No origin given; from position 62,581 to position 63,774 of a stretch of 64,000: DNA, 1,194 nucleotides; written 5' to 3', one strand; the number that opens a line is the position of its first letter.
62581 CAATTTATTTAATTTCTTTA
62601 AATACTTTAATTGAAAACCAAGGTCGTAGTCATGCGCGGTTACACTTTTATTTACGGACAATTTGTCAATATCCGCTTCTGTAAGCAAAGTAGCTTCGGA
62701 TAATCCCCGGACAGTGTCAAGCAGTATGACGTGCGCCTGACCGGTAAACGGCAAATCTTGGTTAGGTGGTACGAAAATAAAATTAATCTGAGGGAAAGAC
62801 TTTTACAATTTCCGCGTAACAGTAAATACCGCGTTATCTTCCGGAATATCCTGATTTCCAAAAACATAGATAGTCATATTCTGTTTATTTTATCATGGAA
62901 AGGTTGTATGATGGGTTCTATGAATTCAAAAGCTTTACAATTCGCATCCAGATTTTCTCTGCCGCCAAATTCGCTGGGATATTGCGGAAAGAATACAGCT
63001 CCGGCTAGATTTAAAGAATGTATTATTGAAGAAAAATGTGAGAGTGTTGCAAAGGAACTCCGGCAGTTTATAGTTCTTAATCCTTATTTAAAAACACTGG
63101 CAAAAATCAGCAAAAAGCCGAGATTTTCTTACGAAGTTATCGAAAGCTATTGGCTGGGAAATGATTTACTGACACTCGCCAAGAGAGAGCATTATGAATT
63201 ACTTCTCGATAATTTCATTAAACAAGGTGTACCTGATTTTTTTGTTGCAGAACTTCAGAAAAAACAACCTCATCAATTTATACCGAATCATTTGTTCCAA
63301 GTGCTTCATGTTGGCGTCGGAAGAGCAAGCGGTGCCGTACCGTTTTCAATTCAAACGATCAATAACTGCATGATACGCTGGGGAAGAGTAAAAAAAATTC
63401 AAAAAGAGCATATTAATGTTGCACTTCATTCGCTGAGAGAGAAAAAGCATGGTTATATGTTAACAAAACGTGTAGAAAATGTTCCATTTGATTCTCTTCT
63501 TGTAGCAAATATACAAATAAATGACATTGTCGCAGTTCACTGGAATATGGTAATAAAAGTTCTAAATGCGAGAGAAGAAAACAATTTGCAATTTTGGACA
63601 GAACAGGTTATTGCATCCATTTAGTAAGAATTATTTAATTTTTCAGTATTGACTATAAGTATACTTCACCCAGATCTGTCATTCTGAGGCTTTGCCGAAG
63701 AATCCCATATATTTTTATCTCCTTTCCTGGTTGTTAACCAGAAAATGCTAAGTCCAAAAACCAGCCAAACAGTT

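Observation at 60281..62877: Minimal [NiFe]-hydrogenase locus with a NuoB-type small subunit and a large subunit lacking the C-terminal His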

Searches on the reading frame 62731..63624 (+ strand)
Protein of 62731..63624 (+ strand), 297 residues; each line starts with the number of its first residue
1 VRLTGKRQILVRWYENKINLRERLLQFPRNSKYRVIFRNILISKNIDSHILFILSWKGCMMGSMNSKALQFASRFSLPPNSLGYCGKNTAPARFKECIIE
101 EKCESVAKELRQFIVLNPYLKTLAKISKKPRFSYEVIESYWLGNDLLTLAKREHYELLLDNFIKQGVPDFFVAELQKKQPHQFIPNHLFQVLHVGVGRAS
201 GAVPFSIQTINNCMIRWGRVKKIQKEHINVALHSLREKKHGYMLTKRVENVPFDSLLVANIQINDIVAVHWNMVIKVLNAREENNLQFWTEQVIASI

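Call 3: search_protein_families(library=pfam, proteins=[window:62731-63624:+], max_evalue=0.01)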
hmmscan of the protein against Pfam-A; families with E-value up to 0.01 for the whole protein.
window:62731-63624:+ (297 aa): 1 family
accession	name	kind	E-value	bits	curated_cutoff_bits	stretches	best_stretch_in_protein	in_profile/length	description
PF19927.4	DUF6390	-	9.4e-31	107.6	25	1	72-295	9-235/244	Family of unknown function (DUF6390)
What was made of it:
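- Checked: A fifth cassette gene, DUF6390, lies at 62908-63624 (call 3).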

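Call 4: search_protein_families(library=ncbifam, proteins=[window:62731-63624:+], max_evalue=0.01)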
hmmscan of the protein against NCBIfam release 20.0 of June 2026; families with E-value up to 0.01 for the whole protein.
window:62731-63624:+ (297 aa): 0 families

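Call 30: find_homologous_proteins(query=window:62908-63624:+, max_evalue=0.001)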
Query window:62908-63624:+ (238 aa): 490 proteins with E <= 0.001 among 783 candidates; the best 120 are listed.
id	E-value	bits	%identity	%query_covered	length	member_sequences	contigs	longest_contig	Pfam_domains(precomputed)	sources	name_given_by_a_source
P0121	1.0e-156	537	100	100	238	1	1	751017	PF19927.5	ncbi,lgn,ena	-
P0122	4.9e-93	329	63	97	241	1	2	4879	PF19927.5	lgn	-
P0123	6.5e-93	329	63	97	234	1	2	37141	PF19927.5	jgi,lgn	jgi:hypothetical protein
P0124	3.2e-92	326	61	98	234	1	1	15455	PF19927.5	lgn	-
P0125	1.7e-91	324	61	97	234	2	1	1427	PF19927.5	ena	-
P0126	1.7e-91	324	60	98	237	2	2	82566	PF19927.5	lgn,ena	-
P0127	2.5e-91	323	59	98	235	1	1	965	PF19927.5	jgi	jgi:hypothetical protein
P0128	9.6e-91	321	60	98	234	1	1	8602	PF19927.5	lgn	-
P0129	2.3e-90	320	60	98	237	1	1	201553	PF19927.5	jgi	jgi:hypothetical protein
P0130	3.7e-90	320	62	97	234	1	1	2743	PF19927.5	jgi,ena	-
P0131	6.5e-90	319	63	97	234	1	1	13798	PF19927.5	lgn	-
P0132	8.4e-90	318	60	98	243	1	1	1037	PF19927.5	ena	-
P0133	1.3e-89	318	60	97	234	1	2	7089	PF19927.5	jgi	jgi:hydrogenase maturation factor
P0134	1.5e-89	318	59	98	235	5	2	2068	PF19927.5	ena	-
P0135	2.6e-89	317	62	96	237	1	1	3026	PF19927.5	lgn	-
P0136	3.1e-89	317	59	100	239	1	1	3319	PF19927.5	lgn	-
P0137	4.4e-89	316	57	97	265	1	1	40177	PF19927.5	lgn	-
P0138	5.2e-89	316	56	100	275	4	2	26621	PF19927.5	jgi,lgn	-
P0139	1.7e-88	314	61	95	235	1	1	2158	PF19927.5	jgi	jgi:hypothetical protein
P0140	2.3e-88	314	59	98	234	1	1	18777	PF19927.5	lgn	-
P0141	2.8e-88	313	58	97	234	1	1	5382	PF19927.5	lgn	-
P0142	2.9e-88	313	60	98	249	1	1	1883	PF19927.5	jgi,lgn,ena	-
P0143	2.9e-88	313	53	97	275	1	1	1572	PF19927.5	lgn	-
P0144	3.2e-88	313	60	97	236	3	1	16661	PF19927.5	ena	-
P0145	3.6e-88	313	62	97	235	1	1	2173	PF19927.5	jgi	jgi:hypothetical protein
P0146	4.0e-88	313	60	96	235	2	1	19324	PF19927.5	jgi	jgi:hypothetical protein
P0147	4.4e-88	313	62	97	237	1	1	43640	PF19927.5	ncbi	-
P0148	4.4e-88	313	61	96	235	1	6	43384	PF19927.5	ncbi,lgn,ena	-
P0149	6.8e-88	312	60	97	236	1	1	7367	PF19927.5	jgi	jgi:hypothetical protein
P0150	8.3e-88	312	58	100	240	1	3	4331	PF19927.5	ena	-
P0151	1.0e-87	312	60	97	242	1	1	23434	PF19927.5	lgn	-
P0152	1.3e-87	311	59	98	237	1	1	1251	PF19927.5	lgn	-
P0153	2.6e-87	310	55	98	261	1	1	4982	PF19927.5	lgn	-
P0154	3.8e-87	310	58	98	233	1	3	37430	PF19927.5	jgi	jgi:hypothetical protein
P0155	4.1e-87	310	55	100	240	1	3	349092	PF19927.5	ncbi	-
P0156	5.3e-87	309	61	96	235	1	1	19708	PF19927.5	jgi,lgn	jgi:hypothetical protein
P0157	1.6e-86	308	57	98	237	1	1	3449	PF19927.5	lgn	-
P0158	1.7e-86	308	59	97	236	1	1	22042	PF19927.5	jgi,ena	-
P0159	2.1e-86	307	59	97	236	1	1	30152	PF19927.5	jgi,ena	-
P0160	3.1e-86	307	58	99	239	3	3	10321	PF19927.5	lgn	-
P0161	3.1e-86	307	58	99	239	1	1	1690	PF19927.5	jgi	jgi:hypothetical protein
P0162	3.7e-86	306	60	97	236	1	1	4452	PF19927.5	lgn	-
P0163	4.2e-86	306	59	95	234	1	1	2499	PF19927.5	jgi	jgi:hypothetical protein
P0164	5.1e-86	306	57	98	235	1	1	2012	PF19927.5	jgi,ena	-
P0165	6.6e-86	306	61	96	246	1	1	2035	PF19927.5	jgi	jgi:hypothetical protein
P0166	7.4e-86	305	56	98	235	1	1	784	PF19927.5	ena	-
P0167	9.8e-86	305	58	99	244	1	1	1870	PF19927.5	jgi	jgi:hypothetical protein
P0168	9.9e-86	305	58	98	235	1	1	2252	PF19927.5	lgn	-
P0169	1.0e-85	305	56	99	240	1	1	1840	PF19927.5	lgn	-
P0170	1.1e-85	305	60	97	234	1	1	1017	PF19927.5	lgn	-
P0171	1.2e-85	305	59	97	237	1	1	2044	PF19927.5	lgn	-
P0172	1.3e-85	305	58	99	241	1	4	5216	PF19927.5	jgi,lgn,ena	jgi:hypothetical protein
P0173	1.3e-85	305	59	97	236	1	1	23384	PF19927.5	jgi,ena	-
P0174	1.6e-85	304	56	98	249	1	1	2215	PF19927.5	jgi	jgi:hydrogenase maturation factor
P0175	1.8e-85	304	59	96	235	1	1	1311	PF19927.5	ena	-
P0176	2.0e-85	304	60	97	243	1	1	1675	PF19927.5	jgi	jgi:hypothetical protein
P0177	2.0e-85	304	55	97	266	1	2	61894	PF19927.5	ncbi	-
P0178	2.4e-85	304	58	98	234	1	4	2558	PF19927.5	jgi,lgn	-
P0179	2.4e-85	304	56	97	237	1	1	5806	PF19927.5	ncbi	-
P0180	2.4e-85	304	59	98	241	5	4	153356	PF19927.5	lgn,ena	-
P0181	2.5e-85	304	56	98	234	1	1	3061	PF19927.5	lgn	-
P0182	2.8e-85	304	59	98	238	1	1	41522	PF19927.5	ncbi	ncbi:MAG: DUF6390 family protein [Candidatus Levyibacteriota bacterium]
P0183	3.4e-85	303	57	98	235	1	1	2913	PF19927.5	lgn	-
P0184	4.3e-85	303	57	98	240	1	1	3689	PF19927.5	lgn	-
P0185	4.6e-85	303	56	97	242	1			PF19927.5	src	-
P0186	4.8e-85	303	56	97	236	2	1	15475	PF19927.5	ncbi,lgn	-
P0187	5.9e-85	303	58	97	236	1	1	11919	PF19927.5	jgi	jgi:hypothetical protein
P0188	6.2e-85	302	57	98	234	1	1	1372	PF19927.5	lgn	-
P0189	6.8e-85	302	61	97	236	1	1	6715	PF19927.5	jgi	jgi:hypothetical protein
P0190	6.9e-85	302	59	97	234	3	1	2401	PF19927.5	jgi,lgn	jgi:hypothetical protein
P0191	7.4e-85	302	61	95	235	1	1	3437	PF19927.5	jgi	jgi:hypothetical protein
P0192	8.9e-85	302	56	98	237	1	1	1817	PF19927.5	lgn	-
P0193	9.7e-85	302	55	100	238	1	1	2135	PF19927.5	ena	-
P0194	1.0e-84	302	60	97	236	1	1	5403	PF19927.5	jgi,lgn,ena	-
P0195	1.1e-84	302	55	100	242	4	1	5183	PF19927.5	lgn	-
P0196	1.1e-84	302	56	98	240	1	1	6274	PF19927.5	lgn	-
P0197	1.1e-84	302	56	99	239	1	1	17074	PF19927.5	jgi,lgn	jgi:hypothetical protein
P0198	1.2e-84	301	56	98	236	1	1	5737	PF19927.5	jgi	jgi:hypothetical protein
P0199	1.2e-84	301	55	99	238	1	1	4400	PF19927.5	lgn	-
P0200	1.3e-84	301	56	98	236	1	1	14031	PF19927.5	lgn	-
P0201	1.7e-84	301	59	95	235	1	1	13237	PF19927.5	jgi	jgi:hypothetical protein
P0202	1.8e-84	301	58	97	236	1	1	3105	PF19927.5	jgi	jgi:hypothetical protein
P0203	1.9e-84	301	59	96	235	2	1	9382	PF19927.5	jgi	jgi:hypothetical protein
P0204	1.9e-84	301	57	96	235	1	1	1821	PF19927.5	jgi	jgi:hypothetical protein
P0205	2.0e-84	301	58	98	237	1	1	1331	PF19927.5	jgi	jgi:hypothetical protein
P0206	2.2e-84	301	57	97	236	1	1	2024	PF19927.5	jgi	jgi:hydrogenase maturation factor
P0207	2.4e-84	301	55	99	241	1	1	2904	PF19927.5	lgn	-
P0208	2.6e-84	300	55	98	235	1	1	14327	PF19927.5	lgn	-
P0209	2.8e-84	300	56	100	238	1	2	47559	PF19927.5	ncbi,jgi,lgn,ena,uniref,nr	ncbi:hypothetical protein COV24_02800 [candidate division WWE3 bacterium CG10_big_fil_rev_8_21_14_0_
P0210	2.8e-84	300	56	98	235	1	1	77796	PF19927.5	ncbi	-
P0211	2.9e-84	300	59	97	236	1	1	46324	PF19927.5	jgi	jgi:hypothetical protein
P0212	2.9e-84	300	53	100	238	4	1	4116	PF19927.5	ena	-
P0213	3.4e-84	300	57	99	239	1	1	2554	PF19927.5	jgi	-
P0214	3.4e-84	300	57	98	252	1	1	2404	PF19927.5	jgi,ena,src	-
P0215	4.7e-84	300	57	98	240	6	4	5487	PF19927.5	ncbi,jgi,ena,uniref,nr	ncbi:hypothetical protein A3I40_02125 [Candidatus Uhrbacteria bacterium RIFCSPLOWO2_02_FULL_48_12]|u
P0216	4.9e-84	300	56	97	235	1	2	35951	PF19927.5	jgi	jgi:hydrogenase maturation factor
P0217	5.2e-84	299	56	98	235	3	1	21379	PF19927.5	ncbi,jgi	ncbi:MAG: DUF6390 family protein [Patescibacteria group bacterium]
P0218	5.4e-84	299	55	98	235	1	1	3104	PF19927.5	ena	-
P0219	5.4e-84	299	59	97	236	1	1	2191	PF19927.5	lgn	-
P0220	5.5e-84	299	59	97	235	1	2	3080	PF19927.5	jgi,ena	-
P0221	7.6e-84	299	58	98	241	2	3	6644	PF19927.5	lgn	-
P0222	7.8e-84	299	57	95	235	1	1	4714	PF19927.5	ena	-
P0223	1.1e-83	298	53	97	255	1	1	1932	PF19927.5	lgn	-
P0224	1.2e-83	298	58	97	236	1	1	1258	PF19927.5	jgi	jgi:hypothetical protein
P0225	1.2e-83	298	56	98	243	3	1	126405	PF19927.5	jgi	jgi:hypothetical protein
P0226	1.5e-83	298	54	97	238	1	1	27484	PF19927.5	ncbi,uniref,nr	ncbi:hypothetical protein GYA27_00835 [candidate division WWE3 bacterium]|uniref:Uncharacterized pro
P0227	2.0e-83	298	53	100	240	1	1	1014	PF19927.5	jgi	jgi:hypothetical protein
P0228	2.5e-83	297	57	97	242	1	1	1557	PF19927.5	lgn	-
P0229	2.6e-83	297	56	98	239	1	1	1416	PF19927.5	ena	-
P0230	3.5e-83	297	55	96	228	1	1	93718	PF19927.5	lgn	-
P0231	3.5e-83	297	54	97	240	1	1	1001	PF19927.5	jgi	jgi:hypothetical protein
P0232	4.1e-83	297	56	98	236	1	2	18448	PF19927.5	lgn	-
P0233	4.4e-83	296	57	98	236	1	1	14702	PF19927.5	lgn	-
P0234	4.7e-83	296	55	98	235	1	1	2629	PF19927.5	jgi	jgi:hypothetical protein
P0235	4.9e-83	296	58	98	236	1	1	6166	PF19927.5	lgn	-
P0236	5.1e-83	296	56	98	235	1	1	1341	PF19927.5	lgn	-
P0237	5.5e-83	296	56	97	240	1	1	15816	PF19927.5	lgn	-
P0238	5.8e-83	296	55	98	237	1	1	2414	PF19927.5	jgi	jgi:hypothetical protein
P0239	6.2e-83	296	56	98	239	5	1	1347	PF19927.5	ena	-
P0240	6.9e-83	296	58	96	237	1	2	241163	PF19927.5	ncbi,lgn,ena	-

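Call 31: find_encoding_contigs(protein=P0121, flank=10000, max_places=2)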
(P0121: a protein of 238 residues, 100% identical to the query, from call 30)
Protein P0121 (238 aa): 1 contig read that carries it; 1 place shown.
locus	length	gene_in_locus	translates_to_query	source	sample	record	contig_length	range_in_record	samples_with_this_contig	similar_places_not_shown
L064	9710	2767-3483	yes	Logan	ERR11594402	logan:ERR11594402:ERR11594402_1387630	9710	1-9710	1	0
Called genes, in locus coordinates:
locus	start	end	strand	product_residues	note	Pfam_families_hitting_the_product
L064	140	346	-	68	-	PF01455:HupF_HypC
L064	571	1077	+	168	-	PF01058:Oxidored_q6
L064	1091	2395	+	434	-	PF00374:NiFeSe_Hases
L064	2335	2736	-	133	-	-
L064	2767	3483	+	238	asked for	PF19927:DUF6390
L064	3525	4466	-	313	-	PF00892:EamA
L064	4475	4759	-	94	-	PF13459:Fer4_15, PF13370:Fer4_13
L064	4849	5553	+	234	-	PF00175:NAD_binding_1 (faint)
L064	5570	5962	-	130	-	PF12367:PFO_beta_C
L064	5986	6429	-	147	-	PF02775:TPP_enzyme_C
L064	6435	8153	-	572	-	PF01558:POR, PF01855:POR_N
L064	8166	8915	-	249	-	PF00970:FAD_binding_6, PF00175:NAD_binding_1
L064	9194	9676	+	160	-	PF01936:NYN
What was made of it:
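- Tried and rejected: The DUF6390 protein (P0121) did lead to a near-identical contig (call 31).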

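Call 40: search_solved_structures(query=A2, max_evalue=1, show_alignments=2)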
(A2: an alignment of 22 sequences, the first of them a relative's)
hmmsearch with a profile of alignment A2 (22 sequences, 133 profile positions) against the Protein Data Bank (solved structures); distinct sequences matched with E-value up to 1: 3.
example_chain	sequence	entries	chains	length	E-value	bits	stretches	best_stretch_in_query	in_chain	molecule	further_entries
3kta_B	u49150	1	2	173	0.64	13.3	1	4-74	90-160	Chromosome segregation protein smc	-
1xew_Y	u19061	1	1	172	0.64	13.3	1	4-74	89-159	SMC protein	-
1xex_B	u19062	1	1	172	0.72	13.1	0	4-74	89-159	SMC protein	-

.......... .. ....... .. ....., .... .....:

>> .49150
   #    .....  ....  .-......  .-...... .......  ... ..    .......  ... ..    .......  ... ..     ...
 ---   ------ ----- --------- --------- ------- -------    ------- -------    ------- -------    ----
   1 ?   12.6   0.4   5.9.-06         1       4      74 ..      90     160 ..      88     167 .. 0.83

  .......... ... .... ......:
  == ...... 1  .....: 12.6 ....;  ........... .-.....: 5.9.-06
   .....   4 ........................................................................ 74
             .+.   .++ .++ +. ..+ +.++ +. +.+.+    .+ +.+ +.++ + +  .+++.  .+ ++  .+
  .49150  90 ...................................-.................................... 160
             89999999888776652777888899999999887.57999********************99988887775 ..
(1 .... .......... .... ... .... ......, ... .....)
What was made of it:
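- Closest known: HypC/HupF chaperones and HybD/HycI endopeptidases. Different: The protease is too divergent for a profile search of PDB sequences to find (call 40).
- The protease profile finds no PDB protease by sequence (call 40).
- Tried and rejected: A profile search of PDB sequences with the protease family alignment gave only chance SMC hits (call 40).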

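Call 42: search_protein_families(library=pfam, alignment_id=A2, max_evalue=0.01)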
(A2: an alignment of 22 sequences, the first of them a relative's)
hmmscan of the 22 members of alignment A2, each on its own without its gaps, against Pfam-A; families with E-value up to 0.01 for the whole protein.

A. member 1, L064:2338-2736:- (133 aa): 1 family
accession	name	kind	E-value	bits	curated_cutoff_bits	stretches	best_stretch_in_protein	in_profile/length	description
PF01750.23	HycI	-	0.0017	18.6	23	1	46-113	35-105/130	Hydrogenase maturation protease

B. families by the number of members that match (of 22 scanned): 2 families
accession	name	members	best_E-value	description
PF01750.23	HycI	17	1.1e-06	Hydrogenase maturation protease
PF11173.13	DUF2960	1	0.0063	Protein of unknown function (DUF2960)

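Call 43: predict_structure(alignment_id=A1)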
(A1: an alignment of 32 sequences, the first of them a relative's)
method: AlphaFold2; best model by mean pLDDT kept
length: 238 residues; sequences in the alignment: 32
mean_pLDDT: 84.1   pTM: 0.82
mean pLDDT of the five models: 84.1, 81.1, 81.0, 80.2, 74.0
residues with pLDDT >= 90: 113; 70-90: 91; 50-70: 19; < 50: 15
segments of 3 or more residues with pLDDT < 50: 1-4, 21-26, 139-143
pLDDT, mean of each block of 10 residues (from residue 1): 65 84 53 88 89 84 95 93 92 90 87 82 76 54 61 88 95 92 91 91 96 92 95 84
secondary structure, 60 per line:
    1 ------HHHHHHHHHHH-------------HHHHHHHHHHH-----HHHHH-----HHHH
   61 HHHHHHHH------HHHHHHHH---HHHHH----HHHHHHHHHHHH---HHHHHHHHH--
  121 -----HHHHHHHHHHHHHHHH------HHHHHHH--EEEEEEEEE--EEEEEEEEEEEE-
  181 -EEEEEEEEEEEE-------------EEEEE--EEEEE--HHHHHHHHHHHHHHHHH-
elements in order: H7-17 H31-41 H47-51 H57-68 H75-82 H86-90 H95-106 H110-118 H126-141 H148-154 E157-165 E168-179 E182-193 E207-211 E214-218 H221-237

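Call 67: find_homologous_proteins(query=L064:2338-2736:-, max_evalue=0.001)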
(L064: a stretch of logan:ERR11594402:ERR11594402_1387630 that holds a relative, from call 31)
Query L064:2338-2736:- (133 aa): 360 proteins with E <= 0.001 among 369 candidates; the best 120 are listed.
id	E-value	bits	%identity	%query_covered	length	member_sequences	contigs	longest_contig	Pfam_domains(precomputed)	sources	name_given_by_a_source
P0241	3.1e-80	284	100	100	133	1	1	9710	-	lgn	-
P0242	4.6e-50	187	99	69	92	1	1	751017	-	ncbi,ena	-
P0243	1.7e-48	182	61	99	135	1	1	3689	-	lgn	-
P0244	2.4e-48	181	61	100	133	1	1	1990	-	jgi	jgi:Ni,Fe-hydrogenase maturation factor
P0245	3.1e-46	174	60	98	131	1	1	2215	PF01750.24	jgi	jgi:Ni,Fe-hydrogenase maturation factor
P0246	4.8e-46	174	56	100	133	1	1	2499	-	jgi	jgi:Ni,Fe-hydrogenase maturation factor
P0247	1.9e-45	172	56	100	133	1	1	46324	-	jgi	jgi:Ni,Fe-hydrogenase maturation factor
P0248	2.1e-45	172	57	100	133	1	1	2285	-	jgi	jgi:hypothetical protein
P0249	8.0e-45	170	58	100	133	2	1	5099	-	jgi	jgi:Ni,Fe-hydrogenase maturation factor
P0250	4.9e-44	167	59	100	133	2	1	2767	-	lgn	-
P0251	6.2e-44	167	60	100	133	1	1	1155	PF01750.24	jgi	jgi:Ni,Fe-hydrogenase maturation factor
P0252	1.1e-43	166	56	100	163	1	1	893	-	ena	-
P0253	1.3e-43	166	58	100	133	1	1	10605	PF01750.24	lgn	-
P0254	1.4e-43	166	59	100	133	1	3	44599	-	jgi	jgi:Ni,Fe-hydrogenase maturation factor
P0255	1.5e-43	166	54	100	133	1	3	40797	-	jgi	-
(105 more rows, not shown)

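Call 74: predict_structure(alignment_id=A5)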
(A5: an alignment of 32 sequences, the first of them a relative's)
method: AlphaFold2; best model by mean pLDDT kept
length: 133 residues; sequences in the alignment: 32
mean_pLDDT: 84.1   pTM: 0.80
mean pLDDT of the five models: 84.1, 82.7, 82.2, 80.9, 78.3
residues with pLDDT >= 90: 56; 70-90: 63; 50-70: 7; < 50: 7
segments of 3 or more residues with pLDDT < 50: 77-83
pLDDT, mean of each block of 10 residues (from residue 1): 88 86 94 86 87 89 87 56 67 87 90 91 90 64
secondary structure, 60 per line:
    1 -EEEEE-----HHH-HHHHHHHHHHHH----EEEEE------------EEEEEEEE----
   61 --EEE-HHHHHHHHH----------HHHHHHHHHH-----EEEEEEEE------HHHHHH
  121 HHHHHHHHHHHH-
elements in order: E2-6 H16-27 E32-36 E49-56 E63-65 H67-75 H86-95 E101-108 H115-132
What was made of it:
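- On HybD/HycI hydrogenase maturation endopeptidase: AF2 model of the intact sister-strain protein, pLDDT 84 (call 74).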
